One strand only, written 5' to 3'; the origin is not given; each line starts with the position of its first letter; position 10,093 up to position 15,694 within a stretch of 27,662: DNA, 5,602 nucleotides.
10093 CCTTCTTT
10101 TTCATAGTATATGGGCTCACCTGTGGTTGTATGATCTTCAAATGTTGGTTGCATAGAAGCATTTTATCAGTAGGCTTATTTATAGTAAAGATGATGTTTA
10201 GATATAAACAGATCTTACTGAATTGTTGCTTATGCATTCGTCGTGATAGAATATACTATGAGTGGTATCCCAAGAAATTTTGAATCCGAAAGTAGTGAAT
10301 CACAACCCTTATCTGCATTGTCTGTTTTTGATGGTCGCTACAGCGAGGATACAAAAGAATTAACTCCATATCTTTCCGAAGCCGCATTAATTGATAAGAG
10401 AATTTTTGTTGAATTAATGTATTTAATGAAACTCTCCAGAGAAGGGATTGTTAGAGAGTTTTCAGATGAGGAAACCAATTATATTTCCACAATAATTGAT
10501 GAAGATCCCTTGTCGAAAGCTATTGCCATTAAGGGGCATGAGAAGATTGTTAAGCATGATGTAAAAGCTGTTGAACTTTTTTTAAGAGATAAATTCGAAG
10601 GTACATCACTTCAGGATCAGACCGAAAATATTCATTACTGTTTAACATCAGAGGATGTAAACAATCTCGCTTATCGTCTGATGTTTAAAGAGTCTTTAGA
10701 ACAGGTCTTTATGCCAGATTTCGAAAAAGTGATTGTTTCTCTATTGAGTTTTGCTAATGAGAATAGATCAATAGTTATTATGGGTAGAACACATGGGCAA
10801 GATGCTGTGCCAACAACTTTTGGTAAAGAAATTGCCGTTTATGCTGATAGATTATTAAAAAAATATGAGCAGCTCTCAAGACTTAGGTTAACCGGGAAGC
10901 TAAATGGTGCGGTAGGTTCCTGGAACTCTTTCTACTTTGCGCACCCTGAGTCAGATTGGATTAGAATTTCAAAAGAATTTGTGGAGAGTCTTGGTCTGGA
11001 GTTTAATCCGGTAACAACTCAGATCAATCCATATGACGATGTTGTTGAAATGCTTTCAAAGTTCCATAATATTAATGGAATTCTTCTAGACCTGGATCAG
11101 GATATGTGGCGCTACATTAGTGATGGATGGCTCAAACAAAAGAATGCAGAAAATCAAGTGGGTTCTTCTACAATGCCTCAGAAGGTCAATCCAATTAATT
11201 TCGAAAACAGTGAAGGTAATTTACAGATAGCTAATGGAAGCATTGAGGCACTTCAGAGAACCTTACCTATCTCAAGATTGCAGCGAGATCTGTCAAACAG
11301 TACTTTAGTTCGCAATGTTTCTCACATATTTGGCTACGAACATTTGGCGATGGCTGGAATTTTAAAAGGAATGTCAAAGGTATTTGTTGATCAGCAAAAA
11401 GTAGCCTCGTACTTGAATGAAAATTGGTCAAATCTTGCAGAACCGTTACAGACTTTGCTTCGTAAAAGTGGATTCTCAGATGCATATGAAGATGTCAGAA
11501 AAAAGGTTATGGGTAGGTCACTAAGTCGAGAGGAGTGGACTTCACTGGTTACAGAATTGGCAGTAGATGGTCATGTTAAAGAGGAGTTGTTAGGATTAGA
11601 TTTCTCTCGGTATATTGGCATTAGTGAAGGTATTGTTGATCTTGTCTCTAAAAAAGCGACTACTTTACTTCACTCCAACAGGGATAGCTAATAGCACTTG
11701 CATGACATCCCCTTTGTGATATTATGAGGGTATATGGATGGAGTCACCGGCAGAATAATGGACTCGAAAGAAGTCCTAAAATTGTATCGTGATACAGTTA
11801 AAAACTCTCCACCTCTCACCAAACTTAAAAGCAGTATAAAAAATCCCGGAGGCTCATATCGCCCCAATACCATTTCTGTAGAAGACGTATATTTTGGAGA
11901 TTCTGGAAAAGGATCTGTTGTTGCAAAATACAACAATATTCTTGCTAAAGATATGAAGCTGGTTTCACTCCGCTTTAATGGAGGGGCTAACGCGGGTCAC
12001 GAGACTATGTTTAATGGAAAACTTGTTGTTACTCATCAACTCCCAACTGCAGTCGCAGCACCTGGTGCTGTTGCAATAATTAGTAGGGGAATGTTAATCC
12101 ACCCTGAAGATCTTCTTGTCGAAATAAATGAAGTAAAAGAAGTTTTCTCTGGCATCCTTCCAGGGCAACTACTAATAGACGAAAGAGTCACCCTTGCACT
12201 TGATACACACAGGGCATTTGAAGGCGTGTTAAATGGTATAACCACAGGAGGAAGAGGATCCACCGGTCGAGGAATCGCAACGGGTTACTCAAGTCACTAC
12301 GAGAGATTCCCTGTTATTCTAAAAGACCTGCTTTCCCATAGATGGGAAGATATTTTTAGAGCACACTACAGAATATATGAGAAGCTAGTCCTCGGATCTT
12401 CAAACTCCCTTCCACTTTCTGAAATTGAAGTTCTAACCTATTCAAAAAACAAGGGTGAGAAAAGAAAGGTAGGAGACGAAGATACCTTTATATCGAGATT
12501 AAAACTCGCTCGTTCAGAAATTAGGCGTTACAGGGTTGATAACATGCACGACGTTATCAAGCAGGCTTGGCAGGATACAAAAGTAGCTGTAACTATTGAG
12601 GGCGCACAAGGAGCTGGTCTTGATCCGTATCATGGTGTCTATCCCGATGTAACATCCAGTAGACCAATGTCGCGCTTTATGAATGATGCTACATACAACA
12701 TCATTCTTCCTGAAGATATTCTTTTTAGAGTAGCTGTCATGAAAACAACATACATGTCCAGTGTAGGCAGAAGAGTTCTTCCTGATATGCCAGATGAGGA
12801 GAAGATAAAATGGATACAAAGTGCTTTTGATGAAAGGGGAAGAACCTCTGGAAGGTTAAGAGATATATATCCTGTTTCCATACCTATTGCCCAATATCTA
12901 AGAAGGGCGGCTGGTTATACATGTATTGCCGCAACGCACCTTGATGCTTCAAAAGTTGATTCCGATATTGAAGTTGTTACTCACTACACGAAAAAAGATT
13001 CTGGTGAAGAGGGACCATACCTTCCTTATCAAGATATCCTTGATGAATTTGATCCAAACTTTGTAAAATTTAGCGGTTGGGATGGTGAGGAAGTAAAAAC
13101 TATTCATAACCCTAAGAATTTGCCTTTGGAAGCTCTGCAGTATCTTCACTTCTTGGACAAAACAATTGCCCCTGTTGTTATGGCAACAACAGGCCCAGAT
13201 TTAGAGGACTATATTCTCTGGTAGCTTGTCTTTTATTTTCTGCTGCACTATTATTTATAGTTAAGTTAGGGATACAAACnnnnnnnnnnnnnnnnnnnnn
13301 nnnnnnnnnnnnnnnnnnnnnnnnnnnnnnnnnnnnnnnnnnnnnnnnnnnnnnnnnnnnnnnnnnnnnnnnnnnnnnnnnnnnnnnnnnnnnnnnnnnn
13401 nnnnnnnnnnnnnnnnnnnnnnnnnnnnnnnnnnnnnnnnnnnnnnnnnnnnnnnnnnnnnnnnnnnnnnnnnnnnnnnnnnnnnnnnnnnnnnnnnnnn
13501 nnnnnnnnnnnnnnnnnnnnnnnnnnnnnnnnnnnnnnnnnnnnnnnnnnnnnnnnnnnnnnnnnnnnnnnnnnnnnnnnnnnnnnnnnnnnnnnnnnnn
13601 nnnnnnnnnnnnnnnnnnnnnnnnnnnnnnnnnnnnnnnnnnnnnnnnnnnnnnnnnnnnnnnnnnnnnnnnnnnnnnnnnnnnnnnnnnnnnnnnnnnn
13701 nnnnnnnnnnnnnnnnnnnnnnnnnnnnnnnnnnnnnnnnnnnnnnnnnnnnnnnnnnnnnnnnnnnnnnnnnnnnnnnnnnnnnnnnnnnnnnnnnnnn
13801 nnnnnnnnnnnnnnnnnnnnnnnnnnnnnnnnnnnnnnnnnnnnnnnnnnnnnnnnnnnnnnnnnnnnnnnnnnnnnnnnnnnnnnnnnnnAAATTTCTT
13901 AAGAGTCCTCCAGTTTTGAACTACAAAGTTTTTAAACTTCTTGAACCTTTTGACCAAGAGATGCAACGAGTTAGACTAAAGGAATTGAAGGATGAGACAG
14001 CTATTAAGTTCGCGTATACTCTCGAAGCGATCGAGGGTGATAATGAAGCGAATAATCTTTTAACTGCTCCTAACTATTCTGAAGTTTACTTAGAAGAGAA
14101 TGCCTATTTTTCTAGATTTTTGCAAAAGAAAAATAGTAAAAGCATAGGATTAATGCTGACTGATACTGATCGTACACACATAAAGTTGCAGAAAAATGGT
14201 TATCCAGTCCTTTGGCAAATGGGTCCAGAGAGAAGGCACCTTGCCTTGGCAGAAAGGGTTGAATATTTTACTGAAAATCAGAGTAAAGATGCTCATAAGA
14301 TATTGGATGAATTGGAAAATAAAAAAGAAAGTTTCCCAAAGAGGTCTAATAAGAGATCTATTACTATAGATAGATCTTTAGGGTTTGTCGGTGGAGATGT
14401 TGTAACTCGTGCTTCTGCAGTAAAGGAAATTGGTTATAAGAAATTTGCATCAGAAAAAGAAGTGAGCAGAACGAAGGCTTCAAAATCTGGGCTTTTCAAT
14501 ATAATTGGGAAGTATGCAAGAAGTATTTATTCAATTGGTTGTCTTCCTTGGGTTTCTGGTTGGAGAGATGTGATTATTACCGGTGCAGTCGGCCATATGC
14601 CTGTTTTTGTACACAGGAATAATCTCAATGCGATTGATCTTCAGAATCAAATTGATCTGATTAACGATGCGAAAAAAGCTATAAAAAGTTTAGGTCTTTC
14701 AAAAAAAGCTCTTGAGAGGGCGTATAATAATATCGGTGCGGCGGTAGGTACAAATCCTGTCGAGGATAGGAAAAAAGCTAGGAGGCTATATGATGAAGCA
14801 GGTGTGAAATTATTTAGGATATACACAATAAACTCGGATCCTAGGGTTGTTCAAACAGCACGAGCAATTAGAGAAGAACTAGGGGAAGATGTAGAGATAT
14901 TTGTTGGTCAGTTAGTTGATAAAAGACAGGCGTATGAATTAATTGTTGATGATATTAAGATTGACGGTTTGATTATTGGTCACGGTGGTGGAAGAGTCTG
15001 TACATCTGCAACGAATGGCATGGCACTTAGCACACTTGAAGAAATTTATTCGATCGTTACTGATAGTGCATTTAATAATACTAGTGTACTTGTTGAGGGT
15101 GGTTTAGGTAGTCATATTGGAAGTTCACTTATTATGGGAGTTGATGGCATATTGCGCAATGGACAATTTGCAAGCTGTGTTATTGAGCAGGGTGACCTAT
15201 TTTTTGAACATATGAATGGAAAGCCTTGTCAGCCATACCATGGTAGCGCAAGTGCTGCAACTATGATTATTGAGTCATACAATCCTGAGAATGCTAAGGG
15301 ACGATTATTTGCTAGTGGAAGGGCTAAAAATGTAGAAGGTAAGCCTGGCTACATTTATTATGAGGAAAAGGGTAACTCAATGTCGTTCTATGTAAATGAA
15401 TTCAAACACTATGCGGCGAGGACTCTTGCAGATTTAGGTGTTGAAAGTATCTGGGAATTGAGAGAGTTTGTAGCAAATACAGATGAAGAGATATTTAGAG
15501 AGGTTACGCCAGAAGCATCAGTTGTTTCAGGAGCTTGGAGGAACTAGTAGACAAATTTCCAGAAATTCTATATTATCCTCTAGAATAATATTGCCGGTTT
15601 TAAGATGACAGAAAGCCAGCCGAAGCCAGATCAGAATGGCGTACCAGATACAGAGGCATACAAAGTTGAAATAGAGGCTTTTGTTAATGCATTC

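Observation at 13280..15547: Unusual fusion: ITPase (Ham1/RdgB) + unknown linker domain + IMPDH/GMPR-like barrel, directly downstream of purB-purA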

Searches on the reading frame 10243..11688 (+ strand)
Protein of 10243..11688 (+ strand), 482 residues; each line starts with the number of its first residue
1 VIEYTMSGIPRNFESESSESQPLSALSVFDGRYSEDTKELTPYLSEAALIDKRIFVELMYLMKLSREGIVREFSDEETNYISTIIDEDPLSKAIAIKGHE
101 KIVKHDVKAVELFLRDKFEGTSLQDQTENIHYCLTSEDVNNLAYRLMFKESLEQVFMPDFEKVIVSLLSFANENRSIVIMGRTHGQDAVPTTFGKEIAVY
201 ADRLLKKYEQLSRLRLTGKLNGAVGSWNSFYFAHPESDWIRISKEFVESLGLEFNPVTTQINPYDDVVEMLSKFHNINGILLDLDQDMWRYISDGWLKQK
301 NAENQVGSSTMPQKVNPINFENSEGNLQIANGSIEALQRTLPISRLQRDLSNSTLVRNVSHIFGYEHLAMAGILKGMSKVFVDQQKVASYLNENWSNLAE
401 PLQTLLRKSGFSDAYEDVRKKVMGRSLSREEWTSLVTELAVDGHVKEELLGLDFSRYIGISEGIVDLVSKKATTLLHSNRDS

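Call 6: search_protein_families(library=pfam, proteins=[window:10243-11688:+], max_evalue=0.001)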
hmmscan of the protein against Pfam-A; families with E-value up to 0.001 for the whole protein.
window:10243-11688:+ (482 aa): 2 families
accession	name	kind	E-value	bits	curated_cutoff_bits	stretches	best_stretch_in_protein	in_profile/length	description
PF00206.25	Lyase_1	-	4.4e-45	154.9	27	1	69-325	44-305/312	Lyase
PF08328.16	ASL_C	-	4e-29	101.4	35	1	344-458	1-115/115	Adenylosuccinate lyase C-terminal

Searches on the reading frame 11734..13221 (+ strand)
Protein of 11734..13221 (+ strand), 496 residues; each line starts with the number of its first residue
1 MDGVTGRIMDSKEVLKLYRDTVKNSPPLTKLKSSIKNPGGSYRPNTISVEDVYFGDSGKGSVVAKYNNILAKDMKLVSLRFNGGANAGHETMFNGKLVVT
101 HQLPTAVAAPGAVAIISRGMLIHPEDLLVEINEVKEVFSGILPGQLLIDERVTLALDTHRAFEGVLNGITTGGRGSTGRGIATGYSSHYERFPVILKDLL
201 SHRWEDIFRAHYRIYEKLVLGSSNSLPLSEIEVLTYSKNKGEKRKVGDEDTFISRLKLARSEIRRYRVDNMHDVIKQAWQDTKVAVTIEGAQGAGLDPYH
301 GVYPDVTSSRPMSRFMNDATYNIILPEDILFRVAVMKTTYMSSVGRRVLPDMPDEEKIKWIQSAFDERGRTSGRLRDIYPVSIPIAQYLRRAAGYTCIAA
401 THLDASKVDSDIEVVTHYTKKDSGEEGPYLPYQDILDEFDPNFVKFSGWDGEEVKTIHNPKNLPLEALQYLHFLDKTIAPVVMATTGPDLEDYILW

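Call 6: search_protein_families(library=pfam, proteins=[window:11734-13221:+], max_evalue=0.001)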
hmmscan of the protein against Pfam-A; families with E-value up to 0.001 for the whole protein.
window:11734-13221:+ (496 aa): 1 family
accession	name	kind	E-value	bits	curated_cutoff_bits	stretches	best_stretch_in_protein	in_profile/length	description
PF00709.27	Adenylsucc_synt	-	1.8e-59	202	27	1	53-494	6-416/416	Adenylosuccinate synthetase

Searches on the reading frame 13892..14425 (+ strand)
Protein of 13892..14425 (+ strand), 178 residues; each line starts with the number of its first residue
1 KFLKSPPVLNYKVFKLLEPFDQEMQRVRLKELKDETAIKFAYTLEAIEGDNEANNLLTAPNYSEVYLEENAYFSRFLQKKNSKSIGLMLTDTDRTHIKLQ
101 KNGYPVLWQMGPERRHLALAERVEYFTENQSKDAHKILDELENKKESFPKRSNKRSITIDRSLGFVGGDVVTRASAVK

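Call 46: predict_structure(alignment_id=A2)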
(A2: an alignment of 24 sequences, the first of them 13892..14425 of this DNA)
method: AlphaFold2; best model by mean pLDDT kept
length: 178 residues; sequences in the alignment: 24
mean_pLDDT: 76.9   pTM: 0.61
mean pLDDT of the five models: 76.9, 75.2, 73.0, 71.9, 68.2
residues with pLDDT >= 90: 52; 70-90: 68; 50-70: 51; < 50: 7
segments of 3 or more residues with pLDDT < 50: 86-90
pLDDT, mean of each block of 10 residues (from residue 1): 61 84 93 92 74 90 79 76 56 56 74 92 94 89 86 69 62 52
secondary structure, 60 per line:
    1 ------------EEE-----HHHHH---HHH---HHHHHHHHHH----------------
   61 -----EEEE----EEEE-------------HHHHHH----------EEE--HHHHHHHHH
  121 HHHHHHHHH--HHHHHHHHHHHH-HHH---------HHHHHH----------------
elements in order: E13-15 H21-25 H35-44 E66-69 E74-77 H91-96 E107-109 H112-129 H132-143 H157-162

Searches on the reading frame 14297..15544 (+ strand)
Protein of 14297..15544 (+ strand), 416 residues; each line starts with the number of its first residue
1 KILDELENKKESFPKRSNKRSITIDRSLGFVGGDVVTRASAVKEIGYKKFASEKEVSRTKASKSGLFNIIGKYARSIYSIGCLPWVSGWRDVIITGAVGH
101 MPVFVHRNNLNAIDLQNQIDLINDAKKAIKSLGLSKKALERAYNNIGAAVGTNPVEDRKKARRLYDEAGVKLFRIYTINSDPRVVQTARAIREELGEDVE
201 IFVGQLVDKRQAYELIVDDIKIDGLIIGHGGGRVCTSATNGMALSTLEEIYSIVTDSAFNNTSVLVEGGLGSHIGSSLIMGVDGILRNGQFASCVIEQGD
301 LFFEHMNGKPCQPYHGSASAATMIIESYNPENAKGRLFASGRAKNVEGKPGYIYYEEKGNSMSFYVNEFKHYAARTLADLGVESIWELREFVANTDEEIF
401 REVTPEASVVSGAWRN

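Call 33: search_solved_structures(query=window:14297-15544:+, max_evalue=1, show_alignments=4)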
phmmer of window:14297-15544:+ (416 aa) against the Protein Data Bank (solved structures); distinct sequences matched with E-value up to 1: 15.
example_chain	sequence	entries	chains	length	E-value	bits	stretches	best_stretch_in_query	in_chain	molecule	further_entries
4xtd_A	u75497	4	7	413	7.4e-12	48.4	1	122-412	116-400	Inosine-5'-monophosphate dehydrogenase,Inosine-5'-monophosphate dehydrogenase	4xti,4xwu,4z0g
6rpu_A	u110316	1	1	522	1.8e-11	47.2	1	131-412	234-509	Inosine-5'-monophosphate dehydrogenase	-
5mcp_A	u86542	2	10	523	1.8e-11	47.2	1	131-412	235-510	Inosine-5'-monophosphate dehydrogenase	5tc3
4z87_A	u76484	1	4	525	1.8e-11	47.2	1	131-412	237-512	Inosine-5'-monophosphate dehydrogenase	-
7pmz_A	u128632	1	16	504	6.2e-10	42.1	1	145-343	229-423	Inosine-5'-monophosphate dehydrogenase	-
4af0_B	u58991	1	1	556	8.2e-10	41.7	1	137-324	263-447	INOSINE-5'-MONOPHOSPHATE DEHYDROGENASE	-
4af0_A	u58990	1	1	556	1e-09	41.4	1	137-323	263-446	INOSINE-5'-MONOPHOSPHATE DEHYDROGENASE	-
7rfe_A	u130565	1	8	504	4e-07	32.9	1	145-408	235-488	Inosine-5'-monophosphate dehydrogenase 1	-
1jcn_A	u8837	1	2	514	4.2e-07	32.8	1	145-408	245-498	INOSINE MONOPHOSPHATE DEHYDROGENASE I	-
7rer_A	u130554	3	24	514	4.2e-07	32.8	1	145-408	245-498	Isoform 5 of Inosine-5'-monophosphate dehydrogenase 1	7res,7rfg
7rfh_A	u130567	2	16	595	5.7e-07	32.4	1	145-407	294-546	Isoform 5 of Inosine-5'-monophosphate dehydrogenase 1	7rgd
7rff_A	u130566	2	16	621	6.4e-07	32.2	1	145-407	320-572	Isoform 5 of Inosine-5'-monophosphate dehydrogenase 1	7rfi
8u7m_A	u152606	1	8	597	7.4e-07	32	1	145-406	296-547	Inosine-5'-monophosphate dehydrogenase 1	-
1vrd_A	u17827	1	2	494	0.00027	23.5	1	142-325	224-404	inosine-5'-monophosphate dehydrogenase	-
3nxl_A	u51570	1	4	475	0.79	12.1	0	189-363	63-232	Glucarate dehydratase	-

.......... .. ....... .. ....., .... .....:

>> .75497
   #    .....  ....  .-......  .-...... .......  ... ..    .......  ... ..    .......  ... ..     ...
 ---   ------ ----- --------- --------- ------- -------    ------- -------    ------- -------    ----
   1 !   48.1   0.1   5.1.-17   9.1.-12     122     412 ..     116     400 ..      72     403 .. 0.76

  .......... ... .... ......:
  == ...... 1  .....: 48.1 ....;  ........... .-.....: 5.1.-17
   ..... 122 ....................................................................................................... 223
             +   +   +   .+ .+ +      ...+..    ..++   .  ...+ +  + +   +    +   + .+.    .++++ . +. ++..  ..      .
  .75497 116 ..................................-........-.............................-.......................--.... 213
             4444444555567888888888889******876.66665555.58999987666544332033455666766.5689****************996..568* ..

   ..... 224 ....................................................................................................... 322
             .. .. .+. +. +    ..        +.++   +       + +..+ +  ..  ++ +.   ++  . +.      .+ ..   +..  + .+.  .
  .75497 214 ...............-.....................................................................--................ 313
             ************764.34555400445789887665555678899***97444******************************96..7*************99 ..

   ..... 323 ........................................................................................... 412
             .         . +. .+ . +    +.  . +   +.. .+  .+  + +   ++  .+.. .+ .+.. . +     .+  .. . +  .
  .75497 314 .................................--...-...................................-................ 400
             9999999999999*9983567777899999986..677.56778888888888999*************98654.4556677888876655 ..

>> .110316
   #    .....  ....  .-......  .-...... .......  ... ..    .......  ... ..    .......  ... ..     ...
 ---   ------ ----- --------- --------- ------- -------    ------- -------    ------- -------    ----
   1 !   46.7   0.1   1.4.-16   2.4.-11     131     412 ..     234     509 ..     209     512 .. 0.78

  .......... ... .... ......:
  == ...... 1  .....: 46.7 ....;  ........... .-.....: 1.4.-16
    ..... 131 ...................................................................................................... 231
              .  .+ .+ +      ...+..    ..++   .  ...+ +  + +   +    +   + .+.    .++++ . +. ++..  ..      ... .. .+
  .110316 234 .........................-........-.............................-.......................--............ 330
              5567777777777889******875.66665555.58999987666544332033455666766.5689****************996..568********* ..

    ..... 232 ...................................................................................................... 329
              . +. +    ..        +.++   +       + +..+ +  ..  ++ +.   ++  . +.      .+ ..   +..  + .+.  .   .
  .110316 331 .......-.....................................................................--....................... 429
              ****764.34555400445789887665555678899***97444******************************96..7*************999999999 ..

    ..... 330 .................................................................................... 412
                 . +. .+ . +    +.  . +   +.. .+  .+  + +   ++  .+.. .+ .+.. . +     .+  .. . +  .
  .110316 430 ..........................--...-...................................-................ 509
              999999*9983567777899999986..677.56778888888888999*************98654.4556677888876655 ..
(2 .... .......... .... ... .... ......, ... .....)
